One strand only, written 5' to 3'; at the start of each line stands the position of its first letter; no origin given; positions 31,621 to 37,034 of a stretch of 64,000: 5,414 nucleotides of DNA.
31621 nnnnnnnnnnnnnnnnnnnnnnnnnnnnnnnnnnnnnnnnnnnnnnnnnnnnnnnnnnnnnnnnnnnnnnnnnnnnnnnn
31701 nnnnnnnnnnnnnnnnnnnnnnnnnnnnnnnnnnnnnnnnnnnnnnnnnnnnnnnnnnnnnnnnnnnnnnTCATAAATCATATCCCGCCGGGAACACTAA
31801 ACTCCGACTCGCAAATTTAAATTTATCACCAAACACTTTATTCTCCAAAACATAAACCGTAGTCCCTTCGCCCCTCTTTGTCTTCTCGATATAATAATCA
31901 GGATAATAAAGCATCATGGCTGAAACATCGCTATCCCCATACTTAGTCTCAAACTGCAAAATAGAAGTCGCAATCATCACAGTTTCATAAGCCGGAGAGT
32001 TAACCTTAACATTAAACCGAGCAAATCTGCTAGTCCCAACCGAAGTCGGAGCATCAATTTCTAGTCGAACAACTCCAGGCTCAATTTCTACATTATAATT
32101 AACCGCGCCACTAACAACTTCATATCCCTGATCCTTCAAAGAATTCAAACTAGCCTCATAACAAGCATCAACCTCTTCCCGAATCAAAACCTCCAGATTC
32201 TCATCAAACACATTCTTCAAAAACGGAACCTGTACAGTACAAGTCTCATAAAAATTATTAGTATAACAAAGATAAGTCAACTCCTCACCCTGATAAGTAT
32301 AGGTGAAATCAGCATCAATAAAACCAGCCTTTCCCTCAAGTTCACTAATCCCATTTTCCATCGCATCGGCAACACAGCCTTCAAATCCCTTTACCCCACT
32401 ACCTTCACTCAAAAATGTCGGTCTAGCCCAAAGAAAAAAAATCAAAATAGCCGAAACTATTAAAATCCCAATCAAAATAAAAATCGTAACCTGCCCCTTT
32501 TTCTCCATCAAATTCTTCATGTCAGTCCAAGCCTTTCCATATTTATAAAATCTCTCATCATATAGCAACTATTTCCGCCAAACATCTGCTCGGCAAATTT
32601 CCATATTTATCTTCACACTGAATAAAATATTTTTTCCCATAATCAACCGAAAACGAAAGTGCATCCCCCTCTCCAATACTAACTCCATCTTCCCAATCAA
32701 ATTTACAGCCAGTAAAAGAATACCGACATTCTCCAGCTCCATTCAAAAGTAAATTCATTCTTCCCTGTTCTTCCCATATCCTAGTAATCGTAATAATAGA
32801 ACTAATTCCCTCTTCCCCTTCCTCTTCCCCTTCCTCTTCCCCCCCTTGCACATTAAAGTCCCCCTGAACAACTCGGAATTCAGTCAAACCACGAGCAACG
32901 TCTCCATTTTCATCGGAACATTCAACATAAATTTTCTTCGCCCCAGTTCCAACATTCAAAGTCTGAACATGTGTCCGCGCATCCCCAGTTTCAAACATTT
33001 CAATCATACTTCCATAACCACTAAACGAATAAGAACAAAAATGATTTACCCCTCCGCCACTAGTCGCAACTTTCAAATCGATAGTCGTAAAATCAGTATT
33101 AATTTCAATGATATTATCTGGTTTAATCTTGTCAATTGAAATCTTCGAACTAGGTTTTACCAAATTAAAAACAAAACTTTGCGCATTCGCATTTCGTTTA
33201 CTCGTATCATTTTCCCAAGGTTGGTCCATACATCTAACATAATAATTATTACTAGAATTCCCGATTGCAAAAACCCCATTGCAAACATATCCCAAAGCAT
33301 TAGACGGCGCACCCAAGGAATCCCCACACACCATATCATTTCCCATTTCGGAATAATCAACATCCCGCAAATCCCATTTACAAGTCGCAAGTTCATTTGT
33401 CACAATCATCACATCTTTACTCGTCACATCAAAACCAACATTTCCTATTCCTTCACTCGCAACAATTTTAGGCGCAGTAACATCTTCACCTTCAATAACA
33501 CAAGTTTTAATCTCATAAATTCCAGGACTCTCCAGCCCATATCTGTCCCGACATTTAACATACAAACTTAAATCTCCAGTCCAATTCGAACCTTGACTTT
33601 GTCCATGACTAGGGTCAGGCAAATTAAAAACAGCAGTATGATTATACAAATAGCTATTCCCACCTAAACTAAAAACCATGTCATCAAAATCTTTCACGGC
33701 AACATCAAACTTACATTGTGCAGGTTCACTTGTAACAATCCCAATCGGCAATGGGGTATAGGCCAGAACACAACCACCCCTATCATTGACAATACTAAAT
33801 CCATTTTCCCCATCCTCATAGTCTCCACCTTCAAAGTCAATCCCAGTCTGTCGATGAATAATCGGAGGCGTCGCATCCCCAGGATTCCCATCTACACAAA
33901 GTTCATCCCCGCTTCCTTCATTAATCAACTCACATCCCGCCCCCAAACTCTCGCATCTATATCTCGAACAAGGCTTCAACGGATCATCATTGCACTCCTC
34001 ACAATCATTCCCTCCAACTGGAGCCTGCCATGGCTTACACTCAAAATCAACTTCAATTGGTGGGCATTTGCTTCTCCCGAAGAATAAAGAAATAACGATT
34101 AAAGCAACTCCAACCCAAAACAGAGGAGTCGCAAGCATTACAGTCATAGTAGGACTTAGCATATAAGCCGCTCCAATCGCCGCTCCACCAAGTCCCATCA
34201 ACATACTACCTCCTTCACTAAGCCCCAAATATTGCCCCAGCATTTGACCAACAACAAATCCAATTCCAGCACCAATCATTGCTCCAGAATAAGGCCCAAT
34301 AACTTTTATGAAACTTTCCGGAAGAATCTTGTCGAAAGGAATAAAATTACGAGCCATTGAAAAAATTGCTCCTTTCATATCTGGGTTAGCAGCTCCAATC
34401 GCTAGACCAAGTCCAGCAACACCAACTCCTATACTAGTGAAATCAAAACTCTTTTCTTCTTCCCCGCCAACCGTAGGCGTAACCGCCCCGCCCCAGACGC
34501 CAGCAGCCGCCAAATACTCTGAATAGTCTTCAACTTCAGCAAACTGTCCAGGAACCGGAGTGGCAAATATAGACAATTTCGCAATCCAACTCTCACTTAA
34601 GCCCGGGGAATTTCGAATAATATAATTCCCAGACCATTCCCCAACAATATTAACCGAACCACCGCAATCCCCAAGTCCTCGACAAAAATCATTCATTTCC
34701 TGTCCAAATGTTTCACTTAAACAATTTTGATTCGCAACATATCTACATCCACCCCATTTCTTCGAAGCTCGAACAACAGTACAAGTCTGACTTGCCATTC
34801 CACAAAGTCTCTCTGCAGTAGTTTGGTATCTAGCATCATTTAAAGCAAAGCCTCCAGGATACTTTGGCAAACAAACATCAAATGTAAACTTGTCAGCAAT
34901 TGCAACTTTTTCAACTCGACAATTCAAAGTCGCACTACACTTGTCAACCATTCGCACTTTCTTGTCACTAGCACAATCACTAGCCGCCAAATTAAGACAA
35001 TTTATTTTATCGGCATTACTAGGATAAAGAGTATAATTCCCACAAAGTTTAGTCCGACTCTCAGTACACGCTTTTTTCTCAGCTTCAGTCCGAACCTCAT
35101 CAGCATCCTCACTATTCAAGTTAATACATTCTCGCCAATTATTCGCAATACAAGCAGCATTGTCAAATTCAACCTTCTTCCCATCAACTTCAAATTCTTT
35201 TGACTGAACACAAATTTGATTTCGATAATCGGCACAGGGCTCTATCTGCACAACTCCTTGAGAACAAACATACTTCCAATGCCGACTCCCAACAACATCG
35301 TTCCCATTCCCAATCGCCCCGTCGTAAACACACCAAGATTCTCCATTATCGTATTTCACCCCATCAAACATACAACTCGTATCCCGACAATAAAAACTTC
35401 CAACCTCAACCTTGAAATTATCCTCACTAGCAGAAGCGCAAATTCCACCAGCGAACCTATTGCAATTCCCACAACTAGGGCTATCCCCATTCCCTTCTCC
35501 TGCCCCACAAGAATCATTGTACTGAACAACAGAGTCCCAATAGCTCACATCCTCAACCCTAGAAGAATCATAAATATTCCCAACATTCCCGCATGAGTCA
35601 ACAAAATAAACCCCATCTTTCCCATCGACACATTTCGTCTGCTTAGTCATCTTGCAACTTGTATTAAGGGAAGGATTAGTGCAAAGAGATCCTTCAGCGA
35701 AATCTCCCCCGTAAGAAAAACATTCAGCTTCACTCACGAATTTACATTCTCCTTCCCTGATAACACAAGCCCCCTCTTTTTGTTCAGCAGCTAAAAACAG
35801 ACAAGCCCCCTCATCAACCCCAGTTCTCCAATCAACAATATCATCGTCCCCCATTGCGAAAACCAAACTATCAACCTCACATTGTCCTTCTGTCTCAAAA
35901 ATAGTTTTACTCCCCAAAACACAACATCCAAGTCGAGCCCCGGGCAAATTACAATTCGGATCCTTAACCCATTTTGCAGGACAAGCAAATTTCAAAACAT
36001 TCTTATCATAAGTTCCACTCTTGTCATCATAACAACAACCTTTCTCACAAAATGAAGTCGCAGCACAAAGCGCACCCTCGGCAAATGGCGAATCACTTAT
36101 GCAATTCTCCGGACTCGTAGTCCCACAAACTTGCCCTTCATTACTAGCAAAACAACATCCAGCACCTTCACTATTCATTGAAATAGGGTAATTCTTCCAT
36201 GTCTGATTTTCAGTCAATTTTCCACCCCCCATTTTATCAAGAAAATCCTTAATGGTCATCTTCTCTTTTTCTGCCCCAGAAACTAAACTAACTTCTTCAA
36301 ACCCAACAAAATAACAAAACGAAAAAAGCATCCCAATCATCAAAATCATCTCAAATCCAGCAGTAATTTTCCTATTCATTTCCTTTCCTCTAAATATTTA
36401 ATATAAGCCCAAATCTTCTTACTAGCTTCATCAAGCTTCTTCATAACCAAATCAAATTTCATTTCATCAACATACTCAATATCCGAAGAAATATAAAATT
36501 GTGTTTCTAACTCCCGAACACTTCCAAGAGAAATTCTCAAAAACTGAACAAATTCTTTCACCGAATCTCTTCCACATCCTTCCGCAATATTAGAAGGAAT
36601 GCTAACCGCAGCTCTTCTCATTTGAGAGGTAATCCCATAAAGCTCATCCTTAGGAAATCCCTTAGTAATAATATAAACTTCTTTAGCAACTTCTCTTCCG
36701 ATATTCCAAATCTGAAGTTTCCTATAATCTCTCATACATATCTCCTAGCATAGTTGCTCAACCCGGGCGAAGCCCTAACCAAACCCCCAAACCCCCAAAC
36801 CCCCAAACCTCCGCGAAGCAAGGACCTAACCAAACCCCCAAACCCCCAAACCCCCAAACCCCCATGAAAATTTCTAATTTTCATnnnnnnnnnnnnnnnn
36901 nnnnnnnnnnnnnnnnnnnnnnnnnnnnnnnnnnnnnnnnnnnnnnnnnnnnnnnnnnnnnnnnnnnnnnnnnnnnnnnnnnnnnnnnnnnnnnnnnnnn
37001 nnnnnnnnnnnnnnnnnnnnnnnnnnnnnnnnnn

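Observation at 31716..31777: A palindrome covering the stop and start codons, followed by a (G5T3)4 G-quadruplex motif inside the 598-aa ORF: a possible phase-variation or translational switch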

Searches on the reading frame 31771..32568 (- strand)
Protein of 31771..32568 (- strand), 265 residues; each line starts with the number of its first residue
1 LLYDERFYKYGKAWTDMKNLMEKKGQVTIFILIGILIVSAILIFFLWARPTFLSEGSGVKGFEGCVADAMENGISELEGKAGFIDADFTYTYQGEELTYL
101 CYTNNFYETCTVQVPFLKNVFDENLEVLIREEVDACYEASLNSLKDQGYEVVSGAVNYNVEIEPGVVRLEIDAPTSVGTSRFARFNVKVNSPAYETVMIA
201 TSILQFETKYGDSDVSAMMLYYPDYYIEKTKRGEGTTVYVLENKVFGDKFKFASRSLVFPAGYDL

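Call 14: search_protein_families(library=pfam, proteins=[window:31771-32568:-], max_evalue=0.01)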
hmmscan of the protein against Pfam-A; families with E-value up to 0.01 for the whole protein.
window:31771-32568:- (265 aa): 0 families
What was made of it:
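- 31771..32568 (-): Upstream pilin-like gene with a class III signal-peptide-like N-terminus (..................). The likely true start is the ATG at 32520 (249 aa). No Pfam hit (call 14).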

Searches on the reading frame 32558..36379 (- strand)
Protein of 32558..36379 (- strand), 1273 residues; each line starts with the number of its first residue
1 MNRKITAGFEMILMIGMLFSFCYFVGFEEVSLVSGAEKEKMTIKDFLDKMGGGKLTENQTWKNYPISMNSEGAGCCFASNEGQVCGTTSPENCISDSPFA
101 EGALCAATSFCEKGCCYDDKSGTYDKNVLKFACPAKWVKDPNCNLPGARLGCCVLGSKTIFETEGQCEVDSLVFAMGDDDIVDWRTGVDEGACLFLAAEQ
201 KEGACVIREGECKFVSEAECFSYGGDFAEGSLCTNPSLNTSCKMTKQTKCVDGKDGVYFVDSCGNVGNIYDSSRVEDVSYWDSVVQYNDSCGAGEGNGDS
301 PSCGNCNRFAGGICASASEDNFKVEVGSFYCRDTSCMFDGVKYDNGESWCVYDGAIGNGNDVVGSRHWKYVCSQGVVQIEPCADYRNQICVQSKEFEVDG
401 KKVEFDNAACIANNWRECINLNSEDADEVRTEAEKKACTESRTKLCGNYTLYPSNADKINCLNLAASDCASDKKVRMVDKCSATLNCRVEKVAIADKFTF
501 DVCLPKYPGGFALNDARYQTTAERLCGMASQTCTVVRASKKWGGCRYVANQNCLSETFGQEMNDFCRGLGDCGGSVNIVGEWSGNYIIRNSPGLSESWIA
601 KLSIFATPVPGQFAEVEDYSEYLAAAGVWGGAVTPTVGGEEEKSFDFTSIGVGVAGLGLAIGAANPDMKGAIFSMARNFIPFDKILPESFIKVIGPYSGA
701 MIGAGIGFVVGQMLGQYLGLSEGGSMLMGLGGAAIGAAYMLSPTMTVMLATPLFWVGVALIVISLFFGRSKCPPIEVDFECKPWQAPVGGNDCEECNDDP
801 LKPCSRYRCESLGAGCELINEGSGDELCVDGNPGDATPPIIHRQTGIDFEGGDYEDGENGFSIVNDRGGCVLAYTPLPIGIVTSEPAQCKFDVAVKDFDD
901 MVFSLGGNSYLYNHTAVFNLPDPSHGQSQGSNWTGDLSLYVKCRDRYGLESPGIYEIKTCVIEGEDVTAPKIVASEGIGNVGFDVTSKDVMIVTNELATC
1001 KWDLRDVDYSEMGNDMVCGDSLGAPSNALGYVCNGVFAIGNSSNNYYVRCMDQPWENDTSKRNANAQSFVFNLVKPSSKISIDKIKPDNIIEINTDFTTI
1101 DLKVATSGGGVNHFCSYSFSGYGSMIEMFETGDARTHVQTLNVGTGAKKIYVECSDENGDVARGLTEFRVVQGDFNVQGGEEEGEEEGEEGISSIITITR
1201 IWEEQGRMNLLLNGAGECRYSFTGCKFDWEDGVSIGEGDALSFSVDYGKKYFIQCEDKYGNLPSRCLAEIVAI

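Call 14: search_protein_families(library=pfam, proteins=[window:32558-36379:-], max_evalue=0.01)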
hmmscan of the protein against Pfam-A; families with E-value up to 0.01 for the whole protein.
window:32558-36379:- (1273 aa): 2 families
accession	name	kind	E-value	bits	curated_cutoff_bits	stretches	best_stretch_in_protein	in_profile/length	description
PF13488.11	Gly-zipper_Omp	-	0.00068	19.9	25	1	695-718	19-42/46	Glycine zipper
PF13441.11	Gly-zipper_YMGG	-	0.0057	16.8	28.9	1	693-717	20-45/45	YMGG-like Gly-zipper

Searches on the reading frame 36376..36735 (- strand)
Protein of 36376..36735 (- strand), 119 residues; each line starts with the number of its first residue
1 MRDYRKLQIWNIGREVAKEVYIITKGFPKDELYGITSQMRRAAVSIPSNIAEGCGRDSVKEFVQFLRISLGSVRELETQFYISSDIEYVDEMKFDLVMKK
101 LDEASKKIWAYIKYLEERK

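Call 14: search_protein_families(library=pfam, proteins=[window:36376-36735:-], max_evalue=0.01)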
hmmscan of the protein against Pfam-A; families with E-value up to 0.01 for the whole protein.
window:36376-36735:- (119 aa): 1 family
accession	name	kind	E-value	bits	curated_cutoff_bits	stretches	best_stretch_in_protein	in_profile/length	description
PF05635.17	23S_rRNA_IVP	-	6.7e-38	129.6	33.8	1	5-108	1-104/106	23S rRNA-intervening sequence protein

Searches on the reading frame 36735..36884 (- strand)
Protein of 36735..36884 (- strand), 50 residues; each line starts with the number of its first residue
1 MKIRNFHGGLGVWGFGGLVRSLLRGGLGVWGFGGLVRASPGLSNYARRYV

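Call 63: find_homologous_proteins(query=window:36735-36884:-, max_evalue=10)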
Query seq(50 aa) (50 aa): 5 proteins with E <= 10 among 189 candidates.
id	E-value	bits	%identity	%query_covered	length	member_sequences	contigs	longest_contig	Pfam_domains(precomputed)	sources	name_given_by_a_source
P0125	2.3e-24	101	100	100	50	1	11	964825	-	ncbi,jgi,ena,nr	ncbi:hypothetical protein J4226_03145 [Candidatus Pacearchaeota archaeon]|nr:hypothetical protein [C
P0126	5.3e-17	78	84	100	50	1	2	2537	-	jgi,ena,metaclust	metaclust:\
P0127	7.3e-9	53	86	14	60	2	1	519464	-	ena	-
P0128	1.0e-8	52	73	88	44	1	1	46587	-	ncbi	-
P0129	7.9e-2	31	77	26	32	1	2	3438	-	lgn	-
